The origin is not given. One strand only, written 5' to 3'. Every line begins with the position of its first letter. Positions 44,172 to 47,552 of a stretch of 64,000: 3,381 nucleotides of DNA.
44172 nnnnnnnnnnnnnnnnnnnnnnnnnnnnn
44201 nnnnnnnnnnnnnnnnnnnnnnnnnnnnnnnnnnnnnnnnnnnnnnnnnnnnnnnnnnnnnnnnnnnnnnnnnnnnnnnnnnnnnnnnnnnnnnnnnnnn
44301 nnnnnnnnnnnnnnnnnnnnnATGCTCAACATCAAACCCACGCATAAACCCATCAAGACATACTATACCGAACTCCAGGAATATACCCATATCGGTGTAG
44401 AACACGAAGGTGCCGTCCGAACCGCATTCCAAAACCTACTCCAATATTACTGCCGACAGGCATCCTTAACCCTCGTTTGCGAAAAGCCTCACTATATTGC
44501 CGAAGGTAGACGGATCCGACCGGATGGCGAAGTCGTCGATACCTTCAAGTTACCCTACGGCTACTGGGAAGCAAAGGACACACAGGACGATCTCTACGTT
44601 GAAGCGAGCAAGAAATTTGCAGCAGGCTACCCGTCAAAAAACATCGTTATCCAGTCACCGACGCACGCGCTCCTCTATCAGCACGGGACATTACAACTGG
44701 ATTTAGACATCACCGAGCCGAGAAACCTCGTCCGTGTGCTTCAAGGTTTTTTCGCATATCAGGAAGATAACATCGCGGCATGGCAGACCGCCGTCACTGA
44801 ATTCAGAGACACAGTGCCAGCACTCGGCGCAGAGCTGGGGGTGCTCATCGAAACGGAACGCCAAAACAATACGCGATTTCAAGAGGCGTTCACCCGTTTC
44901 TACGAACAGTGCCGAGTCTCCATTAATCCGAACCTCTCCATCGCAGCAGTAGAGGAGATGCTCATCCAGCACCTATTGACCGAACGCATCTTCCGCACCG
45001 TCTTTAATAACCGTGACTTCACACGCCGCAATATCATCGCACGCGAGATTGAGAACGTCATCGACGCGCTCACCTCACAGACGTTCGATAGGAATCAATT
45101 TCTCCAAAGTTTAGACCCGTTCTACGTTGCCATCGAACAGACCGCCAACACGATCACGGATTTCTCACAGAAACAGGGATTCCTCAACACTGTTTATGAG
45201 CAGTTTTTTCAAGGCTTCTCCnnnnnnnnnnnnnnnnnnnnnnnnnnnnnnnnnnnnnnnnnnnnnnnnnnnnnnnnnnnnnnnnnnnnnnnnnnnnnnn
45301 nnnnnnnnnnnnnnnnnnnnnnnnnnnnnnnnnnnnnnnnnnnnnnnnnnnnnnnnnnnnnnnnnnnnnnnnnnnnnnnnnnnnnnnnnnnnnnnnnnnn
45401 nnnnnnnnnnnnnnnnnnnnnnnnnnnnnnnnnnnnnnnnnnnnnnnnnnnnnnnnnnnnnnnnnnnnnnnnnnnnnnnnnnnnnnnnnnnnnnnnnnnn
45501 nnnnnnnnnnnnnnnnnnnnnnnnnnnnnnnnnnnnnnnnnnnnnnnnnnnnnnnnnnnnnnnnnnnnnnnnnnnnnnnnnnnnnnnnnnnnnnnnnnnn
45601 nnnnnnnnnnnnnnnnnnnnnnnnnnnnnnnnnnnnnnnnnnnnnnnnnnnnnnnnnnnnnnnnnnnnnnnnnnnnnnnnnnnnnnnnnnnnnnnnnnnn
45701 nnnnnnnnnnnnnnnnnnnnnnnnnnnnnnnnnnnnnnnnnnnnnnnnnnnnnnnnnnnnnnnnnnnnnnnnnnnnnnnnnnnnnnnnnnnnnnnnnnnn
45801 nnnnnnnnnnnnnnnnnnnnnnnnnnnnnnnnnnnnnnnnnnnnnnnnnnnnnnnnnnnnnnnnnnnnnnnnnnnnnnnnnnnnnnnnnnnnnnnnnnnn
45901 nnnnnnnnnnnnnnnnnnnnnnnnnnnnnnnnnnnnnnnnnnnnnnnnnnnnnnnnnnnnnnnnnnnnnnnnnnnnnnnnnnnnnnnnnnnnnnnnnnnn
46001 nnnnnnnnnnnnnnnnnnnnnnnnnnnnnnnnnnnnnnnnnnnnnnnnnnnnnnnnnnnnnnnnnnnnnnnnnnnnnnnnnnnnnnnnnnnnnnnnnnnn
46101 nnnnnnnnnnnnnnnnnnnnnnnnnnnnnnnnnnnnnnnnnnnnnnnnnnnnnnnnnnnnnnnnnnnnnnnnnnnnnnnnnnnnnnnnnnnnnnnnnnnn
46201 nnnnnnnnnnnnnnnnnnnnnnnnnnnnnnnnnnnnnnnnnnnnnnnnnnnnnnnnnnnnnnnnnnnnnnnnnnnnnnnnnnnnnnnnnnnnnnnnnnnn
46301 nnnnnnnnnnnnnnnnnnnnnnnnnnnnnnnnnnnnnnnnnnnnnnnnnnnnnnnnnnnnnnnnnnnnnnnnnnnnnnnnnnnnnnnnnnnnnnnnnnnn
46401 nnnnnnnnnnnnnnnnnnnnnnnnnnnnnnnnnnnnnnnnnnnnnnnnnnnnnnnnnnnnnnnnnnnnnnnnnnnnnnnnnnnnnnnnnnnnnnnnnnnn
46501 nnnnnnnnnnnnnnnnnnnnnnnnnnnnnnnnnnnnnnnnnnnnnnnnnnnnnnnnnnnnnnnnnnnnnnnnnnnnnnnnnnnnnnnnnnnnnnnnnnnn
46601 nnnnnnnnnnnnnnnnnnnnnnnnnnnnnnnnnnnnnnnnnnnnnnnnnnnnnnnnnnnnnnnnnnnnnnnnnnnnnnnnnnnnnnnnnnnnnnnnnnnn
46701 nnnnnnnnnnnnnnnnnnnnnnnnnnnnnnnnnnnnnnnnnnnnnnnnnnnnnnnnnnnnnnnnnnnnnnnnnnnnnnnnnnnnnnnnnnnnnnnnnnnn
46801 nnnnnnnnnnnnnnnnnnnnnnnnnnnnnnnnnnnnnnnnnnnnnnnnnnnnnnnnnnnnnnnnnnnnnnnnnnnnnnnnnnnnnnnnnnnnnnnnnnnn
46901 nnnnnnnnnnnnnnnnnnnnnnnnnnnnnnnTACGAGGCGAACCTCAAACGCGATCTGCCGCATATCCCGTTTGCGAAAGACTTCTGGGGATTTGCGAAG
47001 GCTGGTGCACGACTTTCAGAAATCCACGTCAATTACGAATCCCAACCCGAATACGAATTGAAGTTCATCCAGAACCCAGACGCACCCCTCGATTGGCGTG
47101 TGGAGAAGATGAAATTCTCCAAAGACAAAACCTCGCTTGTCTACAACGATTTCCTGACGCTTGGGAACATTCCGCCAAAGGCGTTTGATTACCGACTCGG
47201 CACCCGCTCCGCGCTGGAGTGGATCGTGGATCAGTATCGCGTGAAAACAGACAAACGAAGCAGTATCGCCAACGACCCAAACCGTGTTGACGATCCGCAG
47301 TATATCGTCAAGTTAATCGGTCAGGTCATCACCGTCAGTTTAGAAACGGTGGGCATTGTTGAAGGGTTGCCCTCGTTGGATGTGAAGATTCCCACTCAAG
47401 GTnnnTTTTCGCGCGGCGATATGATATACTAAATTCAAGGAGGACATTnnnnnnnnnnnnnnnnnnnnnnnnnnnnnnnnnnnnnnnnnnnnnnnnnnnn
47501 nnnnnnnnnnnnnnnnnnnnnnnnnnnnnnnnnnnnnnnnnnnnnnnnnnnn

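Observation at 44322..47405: Type ISP-like MTase-TRD polypeptide without the helicase motor but with a possible N-terminal PD-ExK core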

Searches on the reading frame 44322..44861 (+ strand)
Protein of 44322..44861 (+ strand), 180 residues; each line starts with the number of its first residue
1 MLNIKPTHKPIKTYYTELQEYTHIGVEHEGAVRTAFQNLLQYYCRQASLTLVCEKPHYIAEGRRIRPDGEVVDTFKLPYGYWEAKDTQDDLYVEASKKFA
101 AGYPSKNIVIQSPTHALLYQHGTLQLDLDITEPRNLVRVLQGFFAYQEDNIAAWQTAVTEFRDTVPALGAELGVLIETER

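Call 21: search_solved_structures(query=window:44322-44861:+, max_evalue=10, show_alignments=1)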
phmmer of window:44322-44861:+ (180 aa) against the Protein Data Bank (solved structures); distinct sequences matched with E-value up to 10: 2.
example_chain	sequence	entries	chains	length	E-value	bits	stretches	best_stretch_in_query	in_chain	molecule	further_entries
7lo5_A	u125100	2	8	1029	2.9e-22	82.4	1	12-168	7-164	Site-specific DNA-methyltransferase (adenine-specific)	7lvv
7y17_B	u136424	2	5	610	0.68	12.8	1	112-150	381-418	Polynucleotide 5'-hydroxyl-kinase GRC3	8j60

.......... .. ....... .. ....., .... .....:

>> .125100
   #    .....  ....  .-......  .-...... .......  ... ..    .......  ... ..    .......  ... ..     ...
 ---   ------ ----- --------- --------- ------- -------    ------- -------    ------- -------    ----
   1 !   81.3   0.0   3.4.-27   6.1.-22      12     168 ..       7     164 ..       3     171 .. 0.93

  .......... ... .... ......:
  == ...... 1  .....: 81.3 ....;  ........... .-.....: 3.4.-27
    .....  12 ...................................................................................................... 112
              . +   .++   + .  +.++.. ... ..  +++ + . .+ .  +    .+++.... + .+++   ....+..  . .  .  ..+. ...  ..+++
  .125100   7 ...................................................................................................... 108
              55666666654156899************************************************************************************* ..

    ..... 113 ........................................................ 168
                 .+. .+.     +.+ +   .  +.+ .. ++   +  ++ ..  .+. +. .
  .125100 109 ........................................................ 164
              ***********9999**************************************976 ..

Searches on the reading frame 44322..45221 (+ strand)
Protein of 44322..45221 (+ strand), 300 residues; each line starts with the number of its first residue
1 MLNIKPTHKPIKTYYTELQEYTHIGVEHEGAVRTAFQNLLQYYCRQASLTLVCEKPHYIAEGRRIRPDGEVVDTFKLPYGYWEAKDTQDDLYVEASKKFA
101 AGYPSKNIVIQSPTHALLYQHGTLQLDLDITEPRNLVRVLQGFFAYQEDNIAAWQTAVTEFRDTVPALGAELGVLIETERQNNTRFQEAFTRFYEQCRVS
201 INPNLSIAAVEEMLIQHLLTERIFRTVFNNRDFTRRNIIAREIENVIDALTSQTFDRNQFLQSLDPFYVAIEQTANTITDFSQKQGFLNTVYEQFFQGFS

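Call 51: predict_structure(alignment_id=A1)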
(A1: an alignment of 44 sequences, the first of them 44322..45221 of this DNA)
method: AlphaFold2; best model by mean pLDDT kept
length: 300 residues; sequences in the alignment: 44
mean_pLDDT: 87.8   pTM: 0.79
mean pLDDT of the five models: 87.8, 86.2, 85.6, 82.8, 82.4
residues with pLDDT >= 90: 148; 70-90: 139; 50-70: 13; < 50: 0
segments of 3 or more residues with pLDDT < 50: none
pLDDT, mean of each block of 10 residues (from residue 1): 91 93 76 90 95 87 88 91 92 95 93 95 96 96 87 80 85 91 92 92 91 90 75 65 87 81 87 85 86 81
secondary structure, 60 per line:
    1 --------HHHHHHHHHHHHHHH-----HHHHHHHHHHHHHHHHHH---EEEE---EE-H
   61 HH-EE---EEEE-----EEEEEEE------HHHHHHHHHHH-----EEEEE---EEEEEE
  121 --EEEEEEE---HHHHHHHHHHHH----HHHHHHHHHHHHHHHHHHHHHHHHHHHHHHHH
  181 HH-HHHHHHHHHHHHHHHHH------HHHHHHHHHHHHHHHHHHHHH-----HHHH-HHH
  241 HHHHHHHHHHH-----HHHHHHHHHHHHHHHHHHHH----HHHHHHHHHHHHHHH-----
elements in order: H9-23 H29-46 E50-53 E69-72 E78-84 H91-101 E107-111 E115-120 E123-129 H133-144 H149-182 H184-200 H207-227 H233-236 H238-251 H257-276 H281-295

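Call 53: fold_search(model_id=the predicted structure, library=pdb)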
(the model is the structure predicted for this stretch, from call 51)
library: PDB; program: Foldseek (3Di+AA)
matches with E <= 10: 359; with E <= 0.001: 8
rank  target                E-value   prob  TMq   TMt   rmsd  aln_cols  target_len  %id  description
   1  7lo5_B                8.7e-19  1.00  0.52  0.17  10.6       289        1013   30  cryoEM structure DrdV-DNA complex (released 2021-03-17)
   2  7lo5_A                1.1e-18  1.00  0.52  0.17  10.6       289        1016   30  cryoEM structure DrdV-DNA complex (released 2021-03-17)
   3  7lo5_D                1.4e-18  1.00  0.52  0.20   8.1       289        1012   31  cryoEM structure DrdV-DNA complex (released 2021-03-17)
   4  7lvv_B                3.6e-18  1.00  0.52  0.17  10.5       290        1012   30  cryoEM structure DrdV-DNA complex (released 2021-03-17)
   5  7lo5_C                8.2e-18  1.00  0.52  0.20   8.1       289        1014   30  cryoEM structure DrdV-DNA complex (released 2021-03-17)
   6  7lvv_A                2.6e-17  1.00  0.51  0.17  10.6       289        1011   30  cryoEM structure DrdV-DNA complex (released 2021-03-17)
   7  7lvv_C                2.1e-09  1.00  0.45  0.92   1.5       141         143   33  cryoEM structure DrdV-DNA complex (released 2021-03-17)
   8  7lvv_D                1.1e-08  1.00  0.45  0.89   1.7       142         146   32  cryoEM structure DrdV-DNA complex (released 2021-03-17)
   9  5ffj_B                2.0e-03  1.00  0.39  0.10   3.0       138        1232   23  Structure of a nuclease-deletion mutant of the Type ISP restriction-modification enzyme LlaGI in complex with a DNA su (released 2016-03-30)
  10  4xqk_A                3.7e-03  1.00  0.41  0.09   5.5       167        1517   21  ATP-dependent Type ISP restriction-modification enzyme LlaBIII bound to DNA (released 2015-09-16)
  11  4xqk_B                4.4e-03  1.00  0.40  0.09   5.8       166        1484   20  ATP-dependent Type ISP restriction-modification enzyme LlaBIII bound to DNA (released 2015-09-16)
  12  8v8i_B                1.6e-02  0.28  0.12  0.16  22.9       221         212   15  PI3Ka H1047R co-crystal structure with inhibitor in cryptic pocket (compound 5). (released 2024-03-20)
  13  8v8v_D                2.8e-02  0.15  0.10  0.11  24.2       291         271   14  PI3Ka H1047R co-crystal structure with inhibitor in cryptic pocket near H1047R (compound 7). (released 2024-03-20)
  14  3h1t                  3.2e-02  0.98  0.22  0.14   7.8       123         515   15  The fragment structure of a putative HsdR subunit of a type I restriction enzyme from Vibrio vulnificus YJ016 (released 2009-10-20)
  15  8ts7_B                5.6e-02  0.13  0.11  0.12  23.6       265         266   14  Human PI3K p85alpha/p110alpha (released 2023-11-22)
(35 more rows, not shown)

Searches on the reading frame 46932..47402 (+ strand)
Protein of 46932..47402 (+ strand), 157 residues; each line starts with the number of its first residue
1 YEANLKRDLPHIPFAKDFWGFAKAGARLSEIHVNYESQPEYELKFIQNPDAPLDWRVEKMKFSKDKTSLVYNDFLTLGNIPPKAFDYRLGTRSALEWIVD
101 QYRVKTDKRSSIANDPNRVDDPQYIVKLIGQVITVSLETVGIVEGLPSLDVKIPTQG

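Call 29: search_solved_structures(query=window:46932-47402:+, max_evalue=0.001, show_alignments=1)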
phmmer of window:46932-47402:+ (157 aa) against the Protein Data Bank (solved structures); distinct sequences matched with E-value up to 0.001: 3.
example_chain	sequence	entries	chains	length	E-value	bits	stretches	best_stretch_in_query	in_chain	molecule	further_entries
5ffj_A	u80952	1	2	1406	5.1e-35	124.2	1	2-151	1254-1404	Endonuclease and methylase LlaGI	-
4xqk_A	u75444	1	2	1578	3.8e-32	114.9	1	3-151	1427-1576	LlaBIII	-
7lo5_A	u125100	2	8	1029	2.6e-17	66.6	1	1-148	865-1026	Site-specific DNA-methyltransferase (adenine-specific)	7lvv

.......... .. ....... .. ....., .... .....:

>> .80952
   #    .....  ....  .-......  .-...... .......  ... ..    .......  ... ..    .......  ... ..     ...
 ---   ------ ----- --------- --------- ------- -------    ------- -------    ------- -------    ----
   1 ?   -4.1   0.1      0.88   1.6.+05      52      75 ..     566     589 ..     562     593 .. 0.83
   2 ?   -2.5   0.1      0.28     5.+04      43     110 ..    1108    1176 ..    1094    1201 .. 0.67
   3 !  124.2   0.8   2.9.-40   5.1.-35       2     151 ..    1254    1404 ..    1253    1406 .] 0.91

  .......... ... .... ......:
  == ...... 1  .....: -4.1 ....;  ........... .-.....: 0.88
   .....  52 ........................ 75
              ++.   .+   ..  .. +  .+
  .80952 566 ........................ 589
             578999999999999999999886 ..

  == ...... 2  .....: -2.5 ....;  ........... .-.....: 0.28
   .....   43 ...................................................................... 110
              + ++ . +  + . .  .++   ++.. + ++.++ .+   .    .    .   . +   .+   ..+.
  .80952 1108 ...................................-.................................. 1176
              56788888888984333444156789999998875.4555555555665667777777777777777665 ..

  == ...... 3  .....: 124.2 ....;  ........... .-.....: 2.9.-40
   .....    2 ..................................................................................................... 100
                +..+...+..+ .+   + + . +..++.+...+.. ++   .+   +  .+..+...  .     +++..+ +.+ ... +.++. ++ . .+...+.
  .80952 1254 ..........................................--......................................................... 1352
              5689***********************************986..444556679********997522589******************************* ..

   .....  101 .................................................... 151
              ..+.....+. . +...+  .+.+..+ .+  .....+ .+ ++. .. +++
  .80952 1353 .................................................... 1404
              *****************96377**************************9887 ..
